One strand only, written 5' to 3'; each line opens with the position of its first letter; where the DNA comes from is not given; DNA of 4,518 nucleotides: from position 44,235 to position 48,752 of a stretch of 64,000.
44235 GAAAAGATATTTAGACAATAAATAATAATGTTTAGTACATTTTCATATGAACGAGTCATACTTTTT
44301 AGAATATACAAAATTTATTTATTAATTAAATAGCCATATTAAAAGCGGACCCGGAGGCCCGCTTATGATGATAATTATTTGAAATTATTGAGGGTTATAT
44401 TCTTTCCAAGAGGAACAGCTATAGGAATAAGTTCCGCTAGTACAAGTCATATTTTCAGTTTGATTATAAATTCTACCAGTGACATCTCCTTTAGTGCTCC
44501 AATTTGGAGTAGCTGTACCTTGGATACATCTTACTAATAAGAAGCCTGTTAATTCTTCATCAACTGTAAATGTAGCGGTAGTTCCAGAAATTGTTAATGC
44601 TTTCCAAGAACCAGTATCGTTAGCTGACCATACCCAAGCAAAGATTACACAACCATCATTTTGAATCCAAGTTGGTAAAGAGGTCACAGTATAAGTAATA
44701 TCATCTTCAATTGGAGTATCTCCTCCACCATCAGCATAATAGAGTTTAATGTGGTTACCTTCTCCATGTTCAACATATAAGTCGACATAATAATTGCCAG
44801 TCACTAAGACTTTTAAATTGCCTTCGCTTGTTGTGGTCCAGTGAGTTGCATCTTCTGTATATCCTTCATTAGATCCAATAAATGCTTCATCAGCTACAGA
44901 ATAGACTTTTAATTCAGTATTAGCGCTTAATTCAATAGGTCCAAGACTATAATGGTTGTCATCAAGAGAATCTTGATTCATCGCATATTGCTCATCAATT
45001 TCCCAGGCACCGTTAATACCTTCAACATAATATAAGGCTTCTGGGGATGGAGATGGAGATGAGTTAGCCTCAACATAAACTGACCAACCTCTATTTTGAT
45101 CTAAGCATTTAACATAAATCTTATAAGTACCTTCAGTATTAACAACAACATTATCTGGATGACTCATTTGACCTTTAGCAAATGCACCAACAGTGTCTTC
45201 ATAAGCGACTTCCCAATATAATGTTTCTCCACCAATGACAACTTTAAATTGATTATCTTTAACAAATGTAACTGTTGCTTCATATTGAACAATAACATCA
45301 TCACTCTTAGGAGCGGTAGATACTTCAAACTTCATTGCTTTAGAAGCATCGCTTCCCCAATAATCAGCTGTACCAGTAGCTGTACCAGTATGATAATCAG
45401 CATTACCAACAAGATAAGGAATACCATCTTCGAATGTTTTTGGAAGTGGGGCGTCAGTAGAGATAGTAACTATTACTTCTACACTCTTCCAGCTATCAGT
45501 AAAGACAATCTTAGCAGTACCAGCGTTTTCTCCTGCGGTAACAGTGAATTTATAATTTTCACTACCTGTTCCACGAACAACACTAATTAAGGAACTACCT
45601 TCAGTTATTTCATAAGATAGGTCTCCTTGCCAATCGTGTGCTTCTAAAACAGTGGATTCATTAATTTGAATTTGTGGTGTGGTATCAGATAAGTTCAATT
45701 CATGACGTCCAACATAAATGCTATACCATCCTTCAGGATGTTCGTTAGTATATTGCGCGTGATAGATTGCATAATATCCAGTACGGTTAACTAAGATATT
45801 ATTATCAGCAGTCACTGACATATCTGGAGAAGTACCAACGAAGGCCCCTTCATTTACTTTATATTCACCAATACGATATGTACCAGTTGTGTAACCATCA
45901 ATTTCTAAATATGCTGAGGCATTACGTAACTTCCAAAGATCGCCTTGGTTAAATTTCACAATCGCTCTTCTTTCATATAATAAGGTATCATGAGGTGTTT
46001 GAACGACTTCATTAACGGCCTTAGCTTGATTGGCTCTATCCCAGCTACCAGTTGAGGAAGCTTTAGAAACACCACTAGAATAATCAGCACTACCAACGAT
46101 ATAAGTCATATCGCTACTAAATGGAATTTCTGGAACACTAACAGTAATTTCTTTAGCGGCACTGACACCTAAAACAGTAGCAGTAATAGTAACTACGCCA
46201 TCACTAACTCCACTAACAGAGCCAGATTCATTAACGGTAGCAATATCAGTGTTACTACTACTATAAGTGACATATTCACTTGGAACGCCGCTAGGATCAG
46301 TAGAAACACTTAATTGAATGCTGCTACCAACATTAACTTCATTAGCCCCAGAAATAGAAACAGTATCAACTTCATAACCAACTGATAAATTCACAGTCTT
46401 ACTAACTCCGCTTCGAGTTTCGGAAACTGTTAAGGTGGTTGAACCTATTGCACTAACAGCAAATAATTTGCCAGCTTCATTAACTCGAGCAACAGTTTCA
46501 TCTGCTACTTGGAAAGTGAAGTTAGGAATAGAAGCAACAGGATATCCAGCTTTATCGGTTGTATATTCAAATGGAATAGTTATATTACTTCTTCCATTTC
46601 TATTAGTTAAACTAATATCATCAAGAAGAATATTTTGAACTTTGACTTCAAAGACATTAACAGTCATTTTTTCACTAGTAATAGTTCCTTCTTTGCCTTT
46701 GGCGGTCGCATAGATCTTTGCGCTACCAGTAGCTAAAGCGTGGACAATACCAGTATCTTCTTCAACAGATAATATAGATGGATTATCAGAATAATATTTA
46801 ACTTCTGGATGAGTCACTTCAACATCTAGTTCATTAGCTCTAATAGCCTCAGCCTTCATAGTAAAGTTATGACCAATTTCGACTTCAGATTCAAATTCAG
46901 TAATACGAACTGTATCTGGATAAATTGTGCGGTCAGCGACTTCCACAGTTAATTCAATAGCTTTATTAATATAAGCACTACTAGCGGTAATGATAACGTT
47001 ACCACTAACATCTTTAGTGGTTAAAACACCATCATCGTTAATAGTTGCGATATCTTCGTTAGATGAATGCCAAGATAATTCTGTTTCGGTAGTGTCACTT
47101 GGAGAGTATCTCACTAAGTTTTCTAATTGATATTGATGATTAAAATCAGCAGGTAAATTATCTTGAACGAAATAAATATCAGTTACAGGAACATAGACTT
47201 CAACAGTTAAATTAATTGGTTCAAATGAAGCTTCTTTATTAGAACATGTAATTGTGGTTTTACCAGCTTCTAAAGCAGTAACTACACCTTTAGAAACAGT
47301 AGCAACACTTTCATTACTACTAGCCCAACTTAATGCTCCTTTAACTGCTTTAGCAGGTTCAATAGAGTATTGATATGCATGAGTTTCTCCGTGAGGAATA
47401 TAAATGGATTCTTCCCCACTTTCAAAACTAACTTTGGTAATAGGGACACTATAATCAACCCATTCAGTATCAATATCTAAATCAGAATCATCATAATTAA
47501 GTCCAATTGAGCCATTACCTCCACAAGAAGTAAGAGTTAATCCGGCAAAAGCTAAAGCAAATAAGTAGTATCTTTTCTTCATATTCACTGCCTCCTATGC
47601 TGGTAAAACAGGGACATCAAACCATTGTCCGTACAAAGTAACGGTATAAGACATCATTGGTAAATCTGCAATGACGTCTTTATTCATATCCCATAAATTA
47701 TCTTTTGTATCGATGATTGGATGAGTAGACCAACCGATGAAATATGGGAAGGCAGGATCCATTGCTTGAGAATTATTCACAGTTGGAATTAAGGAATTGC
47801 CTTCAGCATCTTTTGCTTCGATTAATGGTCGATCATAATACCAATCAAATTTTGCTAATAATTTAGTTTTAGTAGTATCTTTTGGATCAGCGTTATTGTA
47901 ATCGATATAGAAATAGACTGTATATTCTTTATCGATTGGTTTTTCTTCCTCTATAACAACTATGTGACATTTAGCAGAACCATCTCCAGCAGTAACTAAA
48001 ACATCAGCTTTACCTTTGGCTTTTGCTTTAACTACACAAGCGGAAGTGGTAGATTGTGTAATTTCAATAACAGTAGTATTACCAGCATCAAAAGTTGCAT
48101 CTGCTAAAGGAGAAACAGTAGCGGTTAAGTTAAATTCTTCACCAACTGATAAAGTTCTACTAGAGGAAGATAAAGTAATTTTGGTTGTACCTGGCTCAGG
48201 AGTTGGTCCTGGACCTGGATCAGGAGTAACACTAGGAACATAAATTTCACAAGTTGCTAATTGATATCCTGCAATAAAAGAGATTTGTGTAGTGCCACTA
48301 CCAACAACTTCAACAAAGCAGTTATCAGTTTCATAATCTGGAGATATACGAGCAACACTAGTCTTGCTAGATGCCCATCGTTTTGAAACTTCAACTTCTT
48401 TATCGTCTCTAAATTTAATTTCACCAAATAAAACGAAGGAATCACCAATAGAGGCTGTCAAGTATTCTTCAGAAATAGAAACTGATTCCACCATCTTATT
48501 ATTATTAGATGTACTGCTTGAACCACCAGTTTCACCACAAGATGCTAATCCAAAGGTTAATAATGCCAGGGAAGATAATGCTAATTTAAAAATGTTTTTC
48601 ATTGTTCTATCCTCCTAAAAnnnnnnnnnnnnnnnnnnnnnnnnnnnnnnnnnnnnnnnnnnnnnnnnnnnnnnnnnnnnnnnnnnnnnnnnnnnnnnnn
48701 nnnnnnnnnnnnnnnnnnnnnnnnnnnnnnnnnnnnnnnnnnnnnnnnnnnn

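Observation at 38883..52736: Family of modular, membrane-tethered putative alpha-glucan-binding proteins: a surface starch-capture apparatus built from lipoproteins and tail-anchored proteins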

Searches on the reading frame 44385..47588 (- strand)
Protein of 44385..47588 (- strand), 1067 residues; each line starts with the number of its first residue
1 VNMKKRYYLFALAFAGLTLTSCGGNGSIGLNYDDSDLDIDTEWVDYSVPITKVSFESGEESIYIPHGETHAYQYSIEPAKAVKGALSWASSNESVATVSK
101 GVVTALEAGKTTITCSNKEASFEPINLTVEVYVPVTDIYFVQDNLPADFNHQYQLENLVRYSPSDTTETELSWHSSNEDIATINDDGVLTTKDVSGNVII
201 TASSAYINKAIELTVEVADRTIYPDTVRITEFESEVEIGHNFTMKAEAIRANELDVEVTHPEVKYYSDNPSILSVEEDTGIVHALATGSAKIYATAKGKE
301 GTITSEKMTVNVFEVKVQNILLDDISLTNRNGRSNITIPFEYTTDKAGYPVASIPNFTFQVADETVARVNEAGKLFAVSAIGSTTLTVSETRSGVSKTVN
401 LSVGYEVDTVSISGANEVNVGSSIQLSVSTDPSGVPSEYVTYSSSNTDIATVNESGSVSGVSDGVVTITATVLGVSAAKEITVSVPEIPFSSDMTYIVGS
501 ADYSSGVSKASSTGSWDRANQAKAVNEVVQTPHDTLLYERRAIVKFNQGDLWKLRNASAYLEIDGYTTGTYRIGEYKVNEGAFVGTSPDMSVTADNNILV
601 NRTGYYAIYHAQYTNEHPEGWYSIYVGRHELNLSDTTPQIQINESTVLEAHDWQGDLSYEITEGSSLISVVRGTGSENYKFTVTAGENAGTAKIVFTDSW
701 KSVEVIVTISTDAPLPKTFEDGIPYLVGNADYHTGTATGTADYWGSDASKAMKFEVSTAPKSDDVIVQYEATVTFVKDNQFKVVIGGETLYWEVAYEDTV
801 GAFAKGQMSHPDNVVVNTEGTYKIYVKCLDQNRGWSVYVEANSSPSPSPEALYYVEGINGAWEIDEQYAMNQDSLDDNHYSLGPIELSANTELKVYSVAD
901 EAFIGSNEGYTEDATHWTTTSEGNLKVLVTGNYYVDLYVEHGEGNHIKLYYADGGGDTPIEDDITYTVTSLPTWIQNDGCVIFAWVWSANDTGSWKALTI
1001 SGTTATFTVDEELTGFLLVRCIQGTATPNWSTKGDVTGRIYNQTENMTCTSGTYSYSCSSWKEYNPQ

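Call 4: search_protein_families(library=pfam, proteins=[window:44385-47588:-], max_evalue=0.1)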
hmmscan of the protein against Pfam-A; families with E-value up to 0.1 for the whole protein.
window:44385-47588:- (1067 aa): 5 families
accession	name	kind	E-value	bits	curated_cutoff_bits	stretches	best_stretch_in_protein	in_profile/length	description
PF02368.24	Big_2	-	7.3e-33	112.8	22.8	4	407-483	2-79/79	Bacterial Ig-like domain (group 2)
PF21461.3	HL_N-beta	-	4.3e-08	33.3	27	1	91-122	19-49/57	Hyaluronate lyase, N-terminal beta-sheet domain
PF22820.2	TcaA_3rd_4th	-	0.00048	20.4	27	1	254-311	5-63/73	TcaA protein 3rd/4th domain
PF00943.25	Alpha_E2_glycop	-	0.02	14.1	27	1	331-478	236-378/403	Alphavirus E2 glycoprotein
PF03621.18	MbtH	-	0.037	13.9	27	0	813-843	13-43/53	MbtH-like protein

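Call 12: search_solved_structures(query=window:44385-47588:-, max_evalue=1)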
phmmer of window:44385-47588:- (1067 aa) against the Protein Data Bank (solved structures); distinct sequences matched with E-value up to 1: 5.
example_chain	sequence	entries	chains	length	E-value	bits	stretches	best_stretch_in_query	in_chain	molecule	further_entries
9pt5_A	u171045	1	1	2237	5.3e-08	34.2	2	50-306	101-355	Teneurin-like protein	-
9ifo_A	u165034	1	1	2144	7.5e-08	33.7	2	50-306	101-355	Teneurin-Like Protein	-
7quz_AAA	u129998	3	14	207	3.2e-07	31.6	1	415-490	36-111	Beta-1,3-glucanase bglH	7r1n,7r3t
6n1a_A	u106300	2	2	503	0.0041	18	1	418-490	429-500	Carbohydrate-binding protein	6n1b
7r5j_10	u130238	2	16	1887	0.28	11.9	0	375-478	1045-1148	Nuclear pore membrane glycoprotein 210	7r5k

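Call 22: search_protein_families(library=ncbifam, proteins=[window:44385-47588:-], max_evalue=0.1)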
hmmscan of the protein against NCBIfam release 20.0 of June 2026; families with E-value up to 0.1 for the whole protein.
window:44385-47588:- (1067 aa): 0 families

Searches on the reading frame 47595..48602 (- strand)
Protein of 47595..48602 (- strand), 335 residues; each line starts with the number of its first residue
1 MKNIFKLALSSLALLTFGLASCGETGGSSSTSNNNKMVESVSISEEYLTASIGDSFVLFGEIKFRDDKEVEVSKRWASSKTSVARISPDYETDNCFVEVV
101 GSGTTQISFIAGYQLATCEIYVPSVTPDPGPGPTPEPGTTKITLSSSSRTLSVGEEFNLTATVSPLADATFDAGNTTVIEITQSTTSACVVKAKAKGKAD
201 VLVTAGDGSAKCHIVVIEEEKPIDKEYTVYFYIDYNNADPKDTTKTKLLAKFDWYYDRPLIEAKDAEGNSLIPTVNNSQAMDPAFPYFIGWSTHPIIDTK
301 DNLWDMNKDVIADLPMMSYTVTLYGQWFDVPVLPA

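Call 4: search_protein_families(library=pfam, proteins=[window:47595-48602:-], max_evalue=0.1)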
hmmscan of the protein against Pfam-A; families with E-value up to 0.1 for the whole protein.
window:47595-48602:- (335 aa): 4 families
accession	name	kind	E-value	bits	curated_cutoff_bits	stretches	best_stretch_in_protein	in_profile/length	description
PF02368.24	Big_2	-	9.6e-07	29.1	22.8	2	140-212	3-75/79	Bacterial Ig-like domain (group 2)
PF16640.11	Big_3_5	-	0.036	15.1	35.5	1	144-205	1-57/88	Bacterial Ig-like domain (group 3)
PF12733.13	Cadherin-like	-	0.05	14.5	24.2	0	150-232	19-87/89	Cadherin-like beta sandwich domain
PF14553.12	YqbF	-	0.089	13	27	0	53-75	3-24/43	YqbF, hypothetical protein domain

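Call 22: search_protein_families(library=ncbifam, proteins=[window:47595-48602:-], max_evalue=0.1)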
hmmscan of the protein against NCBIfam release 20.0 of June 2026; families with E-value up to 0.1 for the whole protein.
window:47595-48602:- (335 aa): 0 families

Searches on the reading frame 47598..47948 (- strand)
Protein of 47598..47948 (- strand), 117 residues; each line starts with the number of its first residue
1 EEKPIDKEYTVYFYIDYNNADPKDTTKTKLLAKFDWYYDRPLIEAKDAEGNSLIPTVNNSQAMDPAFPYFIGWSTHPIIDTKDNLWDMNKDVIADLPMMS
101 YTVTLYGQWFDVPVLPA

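Call 83: search_solved_structures(query=A7, max_evalue=10, show_alignments=1)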
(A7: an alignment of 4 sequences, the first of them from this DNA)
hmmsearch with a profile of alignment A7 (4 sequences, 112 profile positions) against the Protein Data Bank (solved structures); distinct sequences matched with E-value up to 10: 0.
